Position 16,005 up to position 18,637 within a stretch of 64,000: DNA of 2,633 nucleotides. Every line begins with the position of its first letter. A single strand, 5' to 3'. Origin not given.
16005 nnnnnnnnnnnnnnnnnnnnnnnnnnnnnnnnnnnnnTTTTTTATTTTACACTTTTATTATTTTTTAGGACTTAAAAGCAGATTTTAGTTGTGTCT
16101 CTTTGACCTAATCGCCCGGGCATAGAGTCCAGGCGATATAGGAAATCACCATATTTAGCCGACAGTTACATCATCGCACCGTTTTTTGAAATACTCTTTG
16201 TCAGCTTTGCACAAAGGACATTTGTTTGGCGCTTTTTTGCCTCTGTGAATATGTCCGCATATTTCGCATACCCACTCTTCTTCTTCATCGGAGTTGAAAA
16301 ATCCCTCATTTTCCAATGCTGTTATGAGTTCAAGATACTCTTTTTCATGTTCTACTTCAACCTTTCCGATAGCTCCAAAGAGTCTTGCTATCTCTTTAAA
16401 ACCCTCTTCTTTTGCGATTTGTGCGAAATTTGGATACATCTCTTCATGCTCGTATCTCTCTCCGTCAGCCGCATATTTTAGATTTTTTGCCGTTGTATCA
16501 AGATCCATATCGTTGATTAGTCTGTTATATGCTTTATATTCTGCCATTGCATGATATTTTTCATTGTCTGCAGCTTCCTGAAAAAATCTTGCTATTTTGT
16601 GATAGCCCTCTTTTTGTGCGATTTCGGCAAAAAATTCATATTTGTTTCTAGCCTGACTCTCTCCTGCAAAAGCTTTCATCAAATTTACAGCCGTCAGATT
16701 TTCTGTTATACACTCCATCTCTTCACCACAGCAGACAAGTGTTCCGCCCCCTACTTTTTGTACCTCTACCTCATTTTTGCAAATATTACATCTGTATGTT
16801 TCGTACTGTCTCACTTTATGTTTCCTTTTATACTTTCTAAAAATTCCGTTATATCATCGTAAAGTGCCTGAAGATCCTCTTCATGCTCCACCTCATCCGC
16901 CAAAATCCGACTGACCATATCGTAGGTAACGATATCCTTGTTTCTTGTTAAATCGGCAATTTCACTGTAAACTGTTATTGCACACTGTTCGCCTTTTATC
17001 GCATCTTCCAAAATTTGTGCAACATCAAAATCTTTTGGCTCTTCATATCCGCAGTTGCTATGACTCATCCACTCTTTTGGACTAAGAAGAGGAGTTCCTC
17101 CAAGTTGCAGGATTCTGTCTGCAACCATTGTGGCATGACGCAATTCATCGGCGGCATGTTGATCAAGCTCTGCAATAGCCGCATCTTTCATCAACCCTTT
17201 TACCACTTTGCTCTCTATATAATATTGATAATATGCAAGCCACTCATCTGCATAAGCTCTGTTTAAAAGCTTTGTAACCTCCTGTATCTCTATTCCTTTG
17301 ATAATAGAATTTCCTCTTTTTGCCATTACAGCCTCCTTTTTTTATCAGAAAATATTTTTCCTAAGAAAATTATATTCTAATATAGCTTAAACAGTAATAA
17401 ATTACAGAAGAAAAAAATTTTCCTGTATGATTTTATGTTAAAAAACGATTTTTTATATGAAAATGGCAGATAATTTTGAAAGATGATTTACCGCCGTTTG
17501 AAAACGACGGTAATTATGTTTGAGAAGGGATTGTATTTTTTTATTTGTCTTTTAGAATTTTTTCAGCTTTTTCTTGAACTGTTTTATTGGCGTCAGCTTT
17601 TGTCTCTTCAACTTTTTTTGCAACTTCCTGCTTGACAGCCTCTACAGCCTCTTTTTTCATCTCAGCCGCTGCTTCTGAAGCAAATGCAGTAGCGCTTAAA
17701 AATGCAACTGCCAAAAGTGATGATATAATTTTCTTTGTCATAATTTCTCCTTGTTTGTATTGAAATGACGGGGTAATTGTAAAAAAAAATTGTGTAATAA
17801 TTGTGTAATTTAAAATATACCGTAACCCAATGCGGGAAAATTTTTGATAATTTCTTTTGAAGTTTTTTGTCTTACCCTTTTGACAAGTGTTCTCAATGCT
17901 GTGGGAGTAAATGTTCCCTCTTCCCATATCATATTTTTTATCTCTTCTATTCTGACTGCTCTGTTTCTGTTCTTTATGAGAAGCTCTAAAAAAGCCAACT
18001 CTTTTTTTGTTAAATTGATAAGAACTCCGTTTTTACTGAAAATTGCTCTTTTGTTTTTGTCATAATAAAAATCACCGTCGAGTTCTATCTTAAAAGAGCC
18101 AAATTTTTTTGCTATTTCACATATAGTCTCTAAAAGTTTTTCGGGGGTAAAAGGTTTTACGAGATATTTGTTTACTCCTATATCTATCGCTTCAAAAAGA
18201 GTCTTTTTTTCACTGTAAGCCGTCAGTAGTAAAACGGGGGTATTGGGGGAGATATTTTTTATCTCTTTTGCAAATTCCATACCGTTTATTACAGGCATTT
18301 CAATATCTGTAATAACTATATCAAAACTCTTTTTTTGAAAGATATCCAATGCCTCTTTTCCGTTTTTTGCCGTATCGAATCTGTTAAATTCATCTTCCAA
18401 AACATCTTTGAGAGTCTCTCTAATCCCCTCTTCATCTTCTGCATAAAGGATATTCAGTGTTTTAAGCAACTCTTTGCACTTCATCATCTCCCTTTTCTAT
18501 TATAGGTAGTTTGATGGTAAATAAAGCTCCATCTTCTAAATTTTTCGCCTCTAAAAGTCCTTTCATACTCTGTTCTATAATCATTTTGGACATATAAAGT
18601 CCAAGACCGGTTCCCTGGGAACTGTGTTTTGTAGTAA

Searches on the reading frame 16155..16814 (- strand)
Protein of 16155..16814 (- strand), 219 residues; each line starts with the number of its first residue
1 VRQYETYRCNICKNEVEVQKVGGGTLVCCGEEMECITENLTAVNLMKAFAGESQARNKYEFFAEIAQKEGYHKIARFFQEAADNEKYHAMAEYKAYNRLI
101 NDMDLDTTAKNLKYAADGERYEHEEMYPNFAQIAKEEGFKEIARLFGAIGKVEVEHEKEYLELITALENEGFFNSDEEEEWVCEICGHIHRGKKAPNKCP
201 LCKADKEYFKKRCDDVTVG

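Call 55: search_protein_families(library=pfam, proteins=[window:16155-16814:-], max_evalue=0.00001)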
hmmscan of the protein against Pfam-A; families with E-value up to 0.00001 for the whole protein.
window:16155-16814:- (219 aa): 3 families
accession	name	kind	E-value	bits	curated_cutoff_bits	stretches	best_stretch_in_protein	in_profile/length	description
PF02915.23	Rubrerythrin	-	5.5e-25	88.8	22.8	1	44-163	2-136/137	Rubrerythrin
PF21349.2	RUBY_RBDX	-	8.5e-14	51.1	26.5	1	181-210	1-30/30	Rubrerythrin, rubredoxin-like domain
PF06397.17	Desulfoferrod_N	-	8.9e-13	48.1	23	1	3-35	3-35/36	Desulfoferrodoxin, N-terminal domain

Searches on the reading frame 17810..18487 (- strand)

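Call 55: search_protein_families(library=pfam, proteins=[window:17810-18487:-], max_evalue=0.00001)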
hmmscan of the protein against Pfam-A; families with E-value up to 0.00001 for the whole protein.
window:17810-18487:- (225 aa): 2 families
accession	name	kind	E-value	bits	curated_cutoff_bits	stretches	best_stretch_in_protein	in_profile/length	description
PF00072.30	Response_reg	-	2.4e-30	105.4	30.2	1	13-122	1-110/111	Response regulator receiver domain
PF00486.34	Trans_reg_C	-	6.3e-10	39.4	26.2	1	157-222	4-75/77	Transcriptional regulatory protein, C terminal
